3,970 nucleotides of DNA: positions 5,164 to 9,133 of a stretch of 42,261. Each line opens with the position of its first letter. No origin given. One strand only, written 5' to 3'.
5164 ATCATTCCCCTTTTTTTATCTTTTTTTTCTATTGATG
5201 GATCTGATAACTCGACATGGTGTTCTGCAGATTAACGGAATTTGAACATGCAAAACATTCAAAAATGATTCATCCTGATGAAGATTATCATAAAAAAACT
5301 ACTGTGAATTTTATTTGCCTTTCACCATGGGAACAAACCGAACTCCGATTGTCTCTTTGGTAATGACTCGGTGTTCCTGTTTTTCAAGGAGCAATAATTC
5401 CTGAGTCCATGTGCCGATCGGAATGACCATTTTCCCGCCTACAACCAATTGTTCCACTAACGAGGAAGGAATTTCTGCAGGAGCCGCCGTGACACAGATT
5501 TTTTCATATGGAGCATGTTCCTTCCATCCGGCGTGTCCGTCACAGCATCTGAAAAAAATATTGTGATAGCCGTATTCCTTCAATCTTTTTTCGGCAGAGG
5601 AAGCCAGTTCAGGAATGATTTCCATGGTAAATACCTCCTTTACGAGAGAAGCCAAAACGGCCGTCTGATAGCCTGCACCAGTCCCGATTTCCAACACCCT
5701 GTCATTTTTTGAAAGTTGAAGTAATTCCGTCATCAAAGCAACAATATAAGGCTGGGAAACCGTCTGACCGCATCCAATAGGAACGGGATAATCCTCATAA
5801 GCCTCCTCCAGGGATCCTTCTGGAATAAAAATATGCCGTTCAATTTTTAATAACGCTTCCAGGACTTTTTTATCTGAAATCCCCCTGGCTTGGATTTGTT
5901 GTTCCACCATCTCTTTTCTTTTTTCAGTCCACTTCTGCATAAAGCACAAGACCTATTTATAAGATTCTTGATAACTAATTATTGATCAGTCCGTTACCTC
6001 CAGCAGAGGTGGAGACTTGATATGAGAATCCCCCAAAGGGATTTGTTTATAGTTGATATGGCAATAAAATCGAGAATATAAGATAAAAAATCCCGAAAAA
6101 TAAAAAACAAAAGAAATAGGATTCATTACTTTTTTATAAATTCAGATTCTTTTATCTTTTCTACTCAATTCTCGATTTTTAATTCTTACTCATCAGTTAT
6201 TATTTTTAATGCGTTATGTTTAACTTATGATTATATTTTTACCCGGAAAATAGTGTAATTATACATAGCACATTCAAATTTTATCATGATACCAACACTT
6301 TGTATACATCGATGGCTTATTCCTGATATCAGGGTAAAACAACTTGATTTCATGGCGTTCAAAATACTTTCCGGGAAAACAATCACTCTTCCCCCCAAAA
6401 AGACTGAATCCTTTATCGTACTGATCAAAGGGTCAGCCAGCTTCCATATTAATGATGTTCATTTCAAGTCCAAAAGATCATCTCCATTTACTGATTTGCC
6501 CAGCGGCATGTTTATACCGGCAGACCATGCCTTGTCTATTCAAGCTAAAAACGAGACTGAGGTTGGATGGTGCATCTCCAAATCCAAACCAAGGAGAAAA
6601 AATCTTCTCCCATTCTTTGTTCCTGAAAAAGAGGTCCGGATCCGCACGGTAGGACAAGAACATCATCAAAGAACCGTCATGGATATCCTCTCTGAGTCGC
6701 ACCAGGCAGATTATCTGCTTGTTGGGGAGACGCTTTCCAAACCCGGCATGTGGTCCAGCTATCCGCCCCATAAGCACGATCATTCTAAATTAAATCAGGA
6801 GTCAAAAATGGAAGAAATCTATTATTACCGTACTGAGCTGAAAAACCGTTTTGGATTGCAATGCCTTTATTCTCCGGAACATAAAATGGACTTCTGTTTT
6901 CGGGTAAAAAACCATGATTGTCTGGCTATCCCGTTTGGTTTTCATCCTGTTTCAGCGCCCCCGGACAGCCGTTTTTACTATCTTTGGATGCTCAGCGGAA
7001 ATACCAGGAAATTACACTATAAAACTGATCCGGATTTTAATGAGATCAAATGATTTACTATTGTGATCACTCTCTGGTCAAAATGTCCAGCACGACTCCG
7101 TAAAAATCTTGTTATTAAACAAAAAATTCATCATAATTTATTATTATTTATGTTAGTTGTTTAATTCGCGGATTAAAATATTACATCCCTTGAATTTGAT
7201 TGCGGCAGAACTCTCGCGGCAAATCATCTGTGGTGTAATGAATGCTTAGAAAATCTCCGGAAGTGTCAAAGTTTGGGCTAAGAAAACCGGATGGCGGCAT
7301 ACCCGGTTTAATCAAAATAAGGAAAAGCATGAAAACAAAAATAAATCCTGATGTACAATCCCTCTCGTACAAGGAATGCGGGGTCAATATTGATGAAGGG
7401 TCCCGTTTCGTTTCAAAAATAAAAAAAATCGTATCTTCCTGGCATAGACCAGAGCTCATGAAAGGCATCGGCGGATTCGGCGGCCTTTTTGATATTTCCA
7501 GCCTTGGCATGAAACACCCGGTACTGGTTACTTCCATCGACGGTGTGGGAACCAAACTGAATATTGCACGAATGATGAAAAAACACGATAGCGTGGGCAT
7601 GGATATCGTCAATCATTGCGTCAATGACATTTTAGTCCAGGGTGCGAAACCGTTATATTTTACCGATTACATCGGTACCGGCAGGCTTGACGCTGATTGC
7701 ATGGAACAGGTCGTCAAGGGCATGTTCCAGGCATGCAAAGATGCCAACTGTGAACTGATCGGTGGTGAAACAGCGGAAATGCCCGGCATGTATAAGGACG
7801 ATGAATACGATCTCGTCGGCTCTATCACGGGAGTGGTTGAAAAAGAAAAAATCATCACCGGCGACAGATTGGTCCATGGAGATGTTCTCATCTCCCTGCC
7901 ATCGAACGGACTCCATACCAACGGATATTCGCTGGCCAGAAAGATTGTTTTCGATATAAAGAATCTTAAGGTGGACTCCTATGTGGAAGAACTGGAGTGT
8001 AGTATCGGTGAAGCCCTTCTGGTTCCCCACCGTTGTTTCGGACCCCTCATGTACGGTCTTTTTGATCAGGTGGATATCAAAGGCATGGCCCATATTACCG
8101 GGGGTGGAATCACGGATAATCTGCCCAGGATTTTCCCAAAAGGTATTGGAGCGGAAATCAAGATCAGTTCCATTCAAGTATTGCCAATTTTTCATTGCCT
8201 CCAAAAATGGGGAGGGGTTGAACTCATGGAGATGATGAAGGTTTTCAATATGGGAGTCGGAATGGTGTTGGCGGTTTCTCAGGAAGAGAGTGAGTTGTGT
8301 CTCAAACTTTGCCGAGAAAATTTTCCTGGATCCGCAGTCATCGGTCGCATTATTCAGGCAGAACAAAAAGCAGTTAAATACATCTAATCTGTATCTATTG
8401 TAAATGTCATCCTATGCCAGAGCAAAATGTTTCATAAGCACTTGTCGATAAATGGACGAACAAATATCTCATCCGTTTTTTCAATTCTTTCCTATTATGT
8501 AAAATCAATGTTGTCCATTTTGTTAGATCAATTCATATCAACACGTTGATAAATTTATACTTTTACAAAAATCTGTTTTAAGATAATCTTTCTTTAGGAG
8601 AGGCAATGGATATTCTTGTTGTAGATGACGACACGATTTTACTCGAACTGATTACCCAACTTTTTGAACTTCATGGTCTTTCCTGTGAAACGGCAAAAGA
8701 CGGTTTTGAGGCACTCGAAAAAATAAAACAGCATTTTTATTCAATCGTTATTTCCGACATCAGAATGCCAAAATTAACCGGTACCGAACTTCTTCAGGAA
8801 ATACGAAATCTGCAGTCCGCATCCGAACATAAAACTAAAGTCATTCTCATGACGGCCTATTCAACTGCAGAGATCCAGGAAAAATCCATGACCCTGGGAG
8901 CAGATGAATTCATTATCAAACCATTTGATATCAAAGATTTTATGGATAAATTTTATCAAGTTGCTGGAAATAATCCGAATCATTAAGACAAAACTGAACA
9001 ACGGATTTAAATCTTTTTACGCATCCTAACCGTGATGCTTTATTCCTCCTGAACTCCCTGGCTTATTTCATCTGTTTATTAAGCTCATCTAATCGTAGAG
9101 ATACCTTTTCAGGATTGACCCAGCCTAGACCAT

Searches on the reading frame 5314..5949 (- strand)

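Call 89: search_protein_families(library=pfam, proteins=[window:5314-5949:-], max_evalue=0.0001)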
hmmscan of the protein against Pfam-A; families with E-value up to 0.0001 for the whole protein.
window:5314-5949:- (212 aa): 4 families
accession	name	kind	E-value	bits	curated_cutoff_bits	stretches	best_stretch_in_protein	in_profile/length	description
PF01135.25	PCMT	-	1.3e-64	218.3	20.3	1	10-211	2-208/210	Protein-L-isoaspartate(D-aspartate) O-methyltransferase (PCMT)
PF00398.26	RrnaAD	-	8e-08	32.1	24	1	76-169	25-120/263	Ribosomal RNA adenine dimethylase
PF13847.12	Methyltransf_31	-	5.1e-06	26.7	27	1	80-143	2-67/145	Methyltransferase domain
PF13649.12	Methyltransf_25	-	1.2e-05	26.3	27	1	85-153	1-70/97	Methyltransferase domain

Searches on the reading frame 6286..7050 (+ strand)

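Call 89: search_protein_families(library=pfam, proteins=[window:6286-7050:+], max_evalue=0.0001)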
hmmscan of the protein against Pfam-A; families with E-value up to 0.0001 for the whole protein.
window:6286-7050:+ (255 aa): 1 family
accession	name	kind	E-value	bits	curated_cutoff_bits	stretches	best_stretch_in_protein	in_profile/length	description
PF04962.18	KduI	-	2.1e-57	194.9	23.9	1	18-253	26-261/262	KduI/IolB family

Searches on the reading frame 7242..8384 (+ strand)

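Call 89: search_protein_families(library=pfam, proteins=[window:7242-8384:+], max_evalue=0.0001)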
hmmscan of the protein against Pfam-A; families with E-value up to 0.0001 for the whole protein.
window:7242-8384:+ (381 aa): 2 families
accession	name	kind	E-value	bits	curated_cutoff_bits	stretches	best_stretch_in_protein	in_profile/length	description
PF02769.27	AIRS_C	-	1.1e-25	91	23.1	1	213-379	3-154/156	AIR synthase related protein, C-terminal domain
PF00586.29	AIRS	-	3.4e-23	82.6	24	1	94-199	14-112/112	AIR synthase related protein, N-terminal domain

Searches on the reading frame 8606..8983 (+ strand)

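Call 89: search_protein_families(library=pfam, proteins=[window:8606-8983:+], max_evalue=0.0001)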
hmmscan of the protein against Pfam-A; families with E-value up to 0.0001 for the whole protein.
window:8606-8983:+ (126 aa): 2 families
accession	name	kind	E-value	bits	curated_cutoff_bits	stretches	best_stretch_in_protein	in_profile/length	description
PF00072.30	Response_reg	-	1.4e-28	99.7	30.2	1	3-115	1-109/111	Response regulator receiver domain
PF23198.2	PDE8A_N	-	9.9e-05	22.7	29.6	0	16-97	26-106/147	PDE8A-like, N-terminal domain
